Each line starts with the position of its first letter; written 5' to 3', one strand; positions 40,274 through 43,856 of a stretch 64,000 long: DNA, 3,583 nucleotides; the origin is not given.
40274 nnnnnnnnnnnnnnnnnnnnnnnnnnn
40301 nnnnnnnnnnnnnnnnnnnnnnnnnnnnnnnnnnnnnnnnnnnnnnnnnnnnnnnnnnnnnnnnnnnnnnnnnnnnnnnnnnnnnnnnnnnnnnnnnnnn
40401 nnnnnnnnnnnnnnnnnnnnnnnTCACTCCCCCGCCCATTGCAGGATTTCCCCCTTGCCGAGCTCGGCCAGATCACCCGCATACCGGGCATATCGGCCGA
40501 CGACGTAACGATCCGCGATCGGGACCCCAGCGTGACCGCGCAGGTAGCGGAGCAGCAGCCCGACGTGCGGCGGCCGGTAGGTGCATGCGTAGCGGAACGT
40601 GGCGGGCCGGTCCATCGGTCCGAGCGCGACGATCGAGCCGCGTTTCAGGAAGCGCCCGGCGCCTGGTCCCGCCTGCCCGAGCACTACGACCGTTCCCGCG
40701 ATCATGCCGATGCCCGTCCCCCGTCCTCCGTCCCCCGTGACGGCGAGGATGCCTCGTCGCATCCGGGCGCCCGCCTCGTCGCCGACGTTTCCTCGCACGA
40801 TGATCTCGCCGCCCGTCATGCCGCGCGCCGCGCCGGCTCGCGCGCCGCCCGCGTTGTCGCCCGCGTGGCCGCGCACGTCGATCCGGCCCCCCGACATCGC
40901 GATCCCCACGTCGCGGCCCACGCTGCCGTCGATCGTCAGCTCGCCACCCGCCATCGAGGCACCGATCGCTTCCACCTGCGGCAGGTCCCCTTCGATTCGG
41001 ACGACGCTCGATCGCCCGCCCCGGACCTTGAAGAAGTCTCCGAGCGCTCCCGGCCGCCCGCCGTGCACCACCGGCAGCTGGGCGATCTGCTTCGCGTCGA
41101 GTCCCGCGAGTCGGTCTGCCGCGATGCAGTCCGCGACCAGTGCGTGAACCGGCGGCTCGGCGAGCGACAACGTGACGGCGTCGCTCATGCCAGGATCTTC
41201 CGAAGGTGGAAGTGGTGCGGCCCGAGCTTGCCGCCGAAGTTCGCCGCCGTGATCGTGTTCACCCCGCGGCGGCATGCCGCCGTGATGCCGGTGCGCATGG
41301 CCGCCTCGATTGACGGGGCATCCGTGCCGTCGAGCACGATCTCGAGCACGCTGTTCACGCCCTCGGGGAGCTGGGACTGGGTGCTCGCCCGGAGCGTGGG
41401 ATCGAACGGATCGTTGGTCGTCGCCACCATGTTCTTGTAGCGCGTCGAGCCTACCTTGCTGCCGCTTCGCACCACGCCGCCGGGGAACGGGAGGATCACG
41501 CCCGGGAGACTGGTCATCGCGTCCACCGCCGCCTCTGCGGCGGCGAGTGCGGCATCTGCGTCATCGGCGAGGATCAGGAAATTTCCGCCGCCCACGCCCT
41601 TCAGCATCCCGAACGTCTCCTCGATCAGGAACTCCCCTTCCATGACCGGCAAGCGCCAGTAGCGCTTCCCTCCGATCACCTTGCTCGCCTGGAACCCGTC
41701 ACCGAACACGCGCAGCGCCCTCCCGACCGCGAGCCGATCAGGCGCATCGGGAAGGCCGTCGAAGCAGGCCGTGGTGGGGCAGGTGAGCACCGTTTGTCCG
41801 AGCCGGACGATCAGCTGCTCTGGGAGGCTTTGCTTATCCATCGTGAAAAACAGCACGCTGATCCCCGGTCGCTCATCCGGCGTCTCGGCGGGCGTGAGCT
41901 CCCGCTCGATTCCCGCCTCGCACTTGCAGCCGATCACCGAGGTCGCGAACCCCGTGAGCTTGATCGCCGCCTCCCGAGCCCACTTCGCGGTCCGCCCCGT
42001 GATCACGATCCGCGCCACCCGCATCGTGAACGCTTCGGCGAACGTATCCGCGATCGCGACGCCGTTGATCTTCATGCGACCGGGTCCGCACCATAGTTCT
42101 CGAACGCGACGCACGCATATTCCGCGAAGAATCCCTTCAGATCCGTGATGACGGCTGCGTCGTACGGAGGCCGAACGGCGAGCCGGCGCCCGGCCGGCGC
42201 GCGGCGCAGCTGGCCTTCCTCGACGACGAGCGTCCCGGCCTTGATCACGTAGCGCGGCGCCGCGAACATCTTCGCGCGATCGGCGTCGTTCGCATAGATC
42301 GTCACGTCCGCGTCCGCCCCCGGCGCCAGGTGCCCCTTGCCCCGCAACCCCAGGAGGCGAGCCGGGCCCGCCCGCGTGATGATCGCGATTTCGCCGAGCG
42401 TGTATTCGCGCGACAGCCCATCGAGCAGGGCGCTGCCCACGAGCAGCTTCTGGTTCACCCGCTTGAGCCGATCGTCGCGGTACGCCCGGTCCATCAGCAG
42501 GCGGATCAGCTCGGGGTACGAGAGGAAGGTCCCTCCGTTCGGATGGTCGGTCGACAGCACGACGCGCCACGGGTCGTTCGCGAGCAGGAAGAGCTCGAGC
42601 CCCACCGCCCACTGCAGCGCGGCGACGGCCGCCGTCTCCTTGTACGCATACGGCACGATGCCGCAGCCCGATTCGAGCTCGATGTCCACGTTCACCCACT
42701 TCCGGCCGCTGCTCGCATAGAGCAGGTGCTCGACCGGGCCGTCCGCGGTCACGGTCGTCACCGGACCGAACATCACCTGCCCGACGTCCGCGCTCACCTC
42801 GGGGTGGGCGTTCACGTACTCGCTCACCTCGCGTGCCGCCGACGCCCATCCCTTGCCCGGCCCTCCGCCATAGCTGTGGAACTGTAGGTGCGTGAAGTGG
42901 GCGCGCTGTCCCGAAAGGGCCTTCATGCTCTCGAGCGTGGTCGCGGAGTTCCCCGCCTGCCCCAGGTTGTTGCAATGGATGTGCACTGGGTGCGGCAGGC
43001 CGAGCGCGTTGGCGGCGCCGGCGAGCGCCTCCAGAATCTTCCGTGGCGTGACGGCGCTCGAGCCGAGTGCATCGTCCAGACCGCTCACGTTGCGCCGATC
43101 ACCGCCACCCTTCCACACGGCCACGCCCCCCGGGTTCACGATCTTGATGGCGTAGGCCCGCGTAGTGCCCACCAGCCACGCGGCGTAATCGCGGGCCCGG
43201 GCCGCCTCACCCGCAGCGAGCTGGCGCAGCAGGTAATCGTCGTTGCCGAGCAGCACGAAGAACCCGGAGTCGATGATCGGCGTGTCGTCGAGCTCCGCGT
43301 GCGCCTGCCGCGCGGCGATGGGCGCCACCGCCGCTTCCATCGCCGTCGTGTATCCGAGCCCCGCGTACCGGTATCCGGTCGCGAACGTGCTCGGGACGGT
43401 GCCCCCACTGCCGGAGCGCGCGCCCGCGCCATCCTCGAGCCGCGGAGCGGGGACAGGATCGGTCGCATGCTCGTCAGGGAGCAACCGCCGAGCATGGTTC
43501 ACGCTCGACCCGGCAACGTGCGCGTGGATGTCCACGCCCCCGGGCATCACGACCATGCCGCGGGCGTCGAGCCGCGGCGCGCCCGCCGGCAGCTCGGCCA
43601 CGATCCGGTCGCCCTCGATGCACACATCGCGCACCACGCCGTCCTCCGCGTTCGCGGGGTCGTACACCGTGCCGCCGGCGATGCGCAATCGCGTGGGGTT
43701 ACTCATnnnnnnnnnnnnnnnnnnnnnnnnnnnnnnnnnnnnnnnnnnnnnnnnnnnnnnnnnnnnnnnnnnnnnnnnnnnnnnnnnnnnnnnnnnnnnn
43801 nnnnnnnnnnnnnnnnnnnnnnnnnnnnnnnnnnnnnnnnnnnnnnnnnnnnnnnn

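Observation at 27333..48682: Contiguous ~21-kb H4MPT/methanofuran formaldehyde-oxidation and cofactor-biosynthesis island fused to the xox cassette near the replication origin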

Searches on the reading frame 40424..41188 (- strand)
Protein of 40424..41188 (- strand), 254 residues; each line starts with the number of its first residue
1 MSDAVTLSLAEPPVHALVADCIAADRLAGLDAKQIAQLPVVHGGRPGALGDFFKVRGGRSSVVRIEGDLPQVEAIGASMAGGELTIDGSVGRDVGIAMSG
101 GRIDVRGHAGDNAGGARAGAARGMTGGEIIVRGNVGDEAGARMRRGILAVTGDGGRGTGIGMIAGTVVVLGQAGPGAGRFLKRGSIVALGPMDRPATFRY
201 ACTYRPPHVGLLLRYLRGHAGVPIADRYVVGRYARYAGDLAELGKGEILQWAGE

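Call 15: search_protein_families(library=ncbifam, proteins=[window:40424-41188:-], max_evalue=0.00001)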
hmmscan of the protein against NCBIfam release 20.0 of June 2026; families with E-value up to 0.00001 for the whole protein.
window:40424-41188:- (254 aa): 2 families
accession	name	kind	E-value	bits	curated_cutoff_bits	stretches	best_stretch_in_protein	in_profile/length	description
TIGR03122.1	one_C_dehyd_C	equivalog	8e-51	172.8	130.65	1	5-249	1-259/260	formylmethanofuran dehydrogenase subunit C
NF042910.1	FMH_DH_FwdC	exception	3.6e-33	114.8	340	2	75-241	94-252/271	tungsten-dependent formylmethanofuran dehydrogenase subunit FwdC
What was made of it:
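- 40424..41188 (-): fhcC (254 aa). TIGR03122 173 bits, cut-off 131 (call 15).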

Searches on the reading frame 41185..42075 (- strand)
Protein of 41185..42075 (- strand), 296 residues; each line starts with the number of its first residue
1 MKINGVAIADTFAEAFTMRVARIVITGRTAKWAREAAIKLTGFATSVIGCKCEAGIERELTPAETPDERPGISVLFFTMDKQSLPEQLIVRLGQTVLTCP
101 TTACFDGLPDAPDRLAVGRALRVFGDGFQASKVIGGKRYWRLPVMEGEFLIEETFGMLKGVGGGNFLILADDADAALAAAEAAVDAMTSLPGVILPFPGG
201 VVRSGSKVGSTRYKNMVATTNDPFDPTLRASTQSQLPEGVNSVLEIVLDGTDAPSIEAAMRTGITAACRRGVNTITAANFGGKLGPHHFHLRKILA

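Call 15: search_protein_families(library=ncbifam, proteins=[window:41185-42075:-], max_evalue=0.00001)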
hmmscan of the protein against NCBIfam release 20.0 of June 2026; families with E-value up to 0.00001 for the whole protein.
window:41185-42075:- (296 aa): 2 families
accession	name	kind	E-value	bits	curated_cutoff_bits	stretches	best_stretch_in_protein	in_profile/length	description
NF002554.0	PRK02114.1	subfamily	1.7e-130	434.8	297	1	1-295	1-296/297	formylmethanofuran--tetrahydromethanopterin N-formyltransferase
TIGR03119.1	one_C_fhcD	equivalog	5.9e-125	416.5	292.6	1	8-293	1-287/288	formylmethanofuran--tetrahydromethanopterin N-formyltransferase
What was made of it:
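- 41185..42075 (-): fhcD (296 aa), formylmethanofuran:H4MPT formyltransferase. TIGR03119 417 bits, cut-off 293 (call 15).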

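Call 41: search_solved_structures(query=window:41185-42075:-, max_evalue=0.001)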
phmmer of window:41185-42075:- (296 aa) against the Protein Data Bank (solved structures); distinct sequences matched with E-value up to 0.001: 4.
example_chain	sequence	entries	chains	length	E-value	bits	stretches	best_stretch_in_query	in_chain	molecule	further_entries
1m5h_A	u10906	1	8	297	2.1e-93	315.9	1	1-293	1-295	Formylmethanofuran--tetrahydromethanopterin formyltransferase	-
1m5s_A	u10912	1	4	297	1.1e-91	310.2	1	1-294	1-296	Formylmethanofuran--tetrahydromethanopterin formyltransferase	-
1ftr_A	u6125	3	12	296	2.2e-88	299.4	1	1-293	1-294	FORMYLMETHANOFURAN:TETRAHYDROMETHANOPTERIN FORMYLTRANSFERASE | Formylmethanofuran--tetrahydromethanopterin formyltransferase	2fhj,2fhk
6s6y_D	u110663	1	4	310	6.8e-87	294.5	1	3-295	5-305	Formylmethanofuran--tetrahydromethanopterin formyltransferase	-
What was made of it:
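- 41185..42075 (-): PDB Ftr 1M5H 316 bits; 6S6Y_D 295 bits (call 41).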

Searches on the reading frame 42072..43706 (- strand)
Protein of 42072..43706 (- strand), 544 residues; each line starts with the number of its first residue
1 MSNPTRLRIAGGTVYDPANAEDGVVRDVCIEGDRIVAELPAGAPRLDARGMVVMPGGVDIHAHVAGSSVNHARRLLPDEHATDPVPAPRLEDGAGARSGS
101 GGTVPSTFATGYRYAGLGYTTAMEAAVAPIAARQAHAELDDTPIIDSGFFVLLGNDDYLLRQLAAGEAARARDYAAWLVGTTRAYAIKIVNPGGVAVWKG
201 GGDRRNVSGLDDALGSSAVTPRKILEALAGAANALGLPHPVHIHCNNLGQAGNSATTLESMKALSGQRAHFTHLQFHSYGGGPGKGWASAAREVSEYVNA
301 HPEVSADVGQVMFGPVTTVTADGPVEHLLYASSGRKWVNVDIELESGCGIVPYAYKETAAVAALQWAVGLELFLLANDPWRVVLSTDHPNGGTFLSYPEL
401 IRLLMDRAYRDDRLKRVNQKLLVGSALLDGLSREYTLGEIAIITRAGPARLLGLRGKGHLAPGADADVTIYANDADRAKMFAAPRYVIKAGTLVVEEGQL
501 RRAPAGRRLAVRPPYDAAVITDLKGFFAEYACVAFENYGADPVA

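Call 15: search_protein_families(library=ncbifam, proteins=[window:42072-43706:-], max_evalue=0.00001)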
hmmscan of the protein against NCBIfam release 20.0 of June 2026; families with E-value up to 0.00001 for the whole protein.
window:42072-43706:- (544 aa): 16 families
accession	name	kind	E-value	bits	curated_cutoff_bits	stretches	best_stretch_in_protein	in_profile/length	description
TIGR03121.1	one_C_dehyd_A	equivalog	3.6e-195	649.4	392.75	1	7-539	2-546/556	formylmethanofuran dehydrogenase subunit A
NF042911.1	FMH_DH_FwdA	exception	5.1e-151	503.9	950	1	9-539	4-552/569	tungsten-dependent formylmethanofuran dehydrogenase subunit FwdA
NF006560.0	PRK09061.1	subfamily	2e-13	49.5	340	1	5-65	26-88/517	amidohydrolase family protein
NF009941.0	PRK13404.1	subfamily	4.7e-13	48.6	647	1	18-70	14-69/478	dihydropyrimidinase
NF006689.0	PRK09237.1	equivalog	8.7e-12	44.3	371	1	8-67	6-69/383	amidohydrolase/deacetylase family metallohydrolase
NF002668.0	PRK02382.1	equivalog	4.7e-09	35.5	452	0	434-476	333-375/436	dihydroorotase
TIGR03178.1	allantoinase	equivalog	6.9e-09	35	357.85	0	429-475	341-387/441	allantoinase AllB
TIGR02033.1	D-hydantoinase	equivalog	9.6e-09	34.7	393.25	1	9-66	3-62/454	dihydropyrimidinase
NF009060.0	PRK12394.1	equivalog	2.4e-08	33.2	442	0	9-65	7-66/381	metallo-dependent hydrolase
NF004839.0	PRK06189.1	equivalog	1.2e-07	30.7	631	0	429-474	346-392/451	allantoinase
NF005791.0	PRK07627.1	equivalog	3.1e-07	29.7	442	0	6-72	2-72/425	dihydroorotase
NF006559.0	PRK09060.1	equivalog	5.5e-07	28.2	482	0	438-471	347-380/444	dihydroorotase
NF011987.0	PRK15446.2-3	subfamily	9.9e-07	27.9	253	0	446-499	338-388/395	alpha-D-ribose 1-methylphosphonate 5-triphosphate diphosphatase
NF006056.0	PRK08204.1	subfamily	4e-06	25.9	391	0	25-71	24-74/449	hypothetical protein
NF006841.0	PRK09357.2-2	equivalog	5.3e-06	25.4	640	0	22-64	15-58/421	dihydroorotase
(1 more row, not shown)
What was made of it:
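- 42072..43706 (-): fhcA (544 aa), amidohydrolase subunit of formyltransferase/hydrolase. TIGR03121 649 bits, cut-off 393 (call 15).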

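Call 42: search_solved_structures(query=window:42072-43706:-, max_evalue=1e-20)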
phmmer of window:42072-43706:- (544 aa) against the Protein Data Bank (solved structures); distinct sequences matched with E-value up to 1e-20: 6.
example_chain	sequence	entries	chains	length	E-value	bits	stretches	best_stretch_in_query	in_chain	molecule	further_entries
8rja_A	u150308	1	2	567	3.8e-131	441.7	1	6-539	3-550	Formylmethanofuran dehydrogenase subunit A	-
9sw6_I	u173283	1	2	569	1e-128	433.6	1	9-539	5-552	Tungsten formylmethanofuran dehydrogenase, subunit A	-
5t5i_A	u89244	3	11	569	2e-128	432.7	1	9-539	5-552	Tungsten formylmethanofuran dehydrogenase subunit fwdA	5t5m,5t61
9sfi_P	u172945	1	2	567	2.5e-128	432.4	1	9-539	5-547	Formylmethanofuran dehydrogenase subunit A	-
7bkb_G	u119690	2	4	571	2.3e-111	376.4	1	6-539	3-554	Formylmethanofuran dehydrogenase, subunit A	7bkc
6s6y_A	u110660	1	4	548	5.8e-109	368.4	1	8-520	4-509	Formylmethanofuran dehydrogenase subunit A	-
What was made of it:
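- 42072..43706 (-): 442 bits to archaeal FwdA 8RJA and 368 bits to M. extorquens FhcA 6S6Y (call 42).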
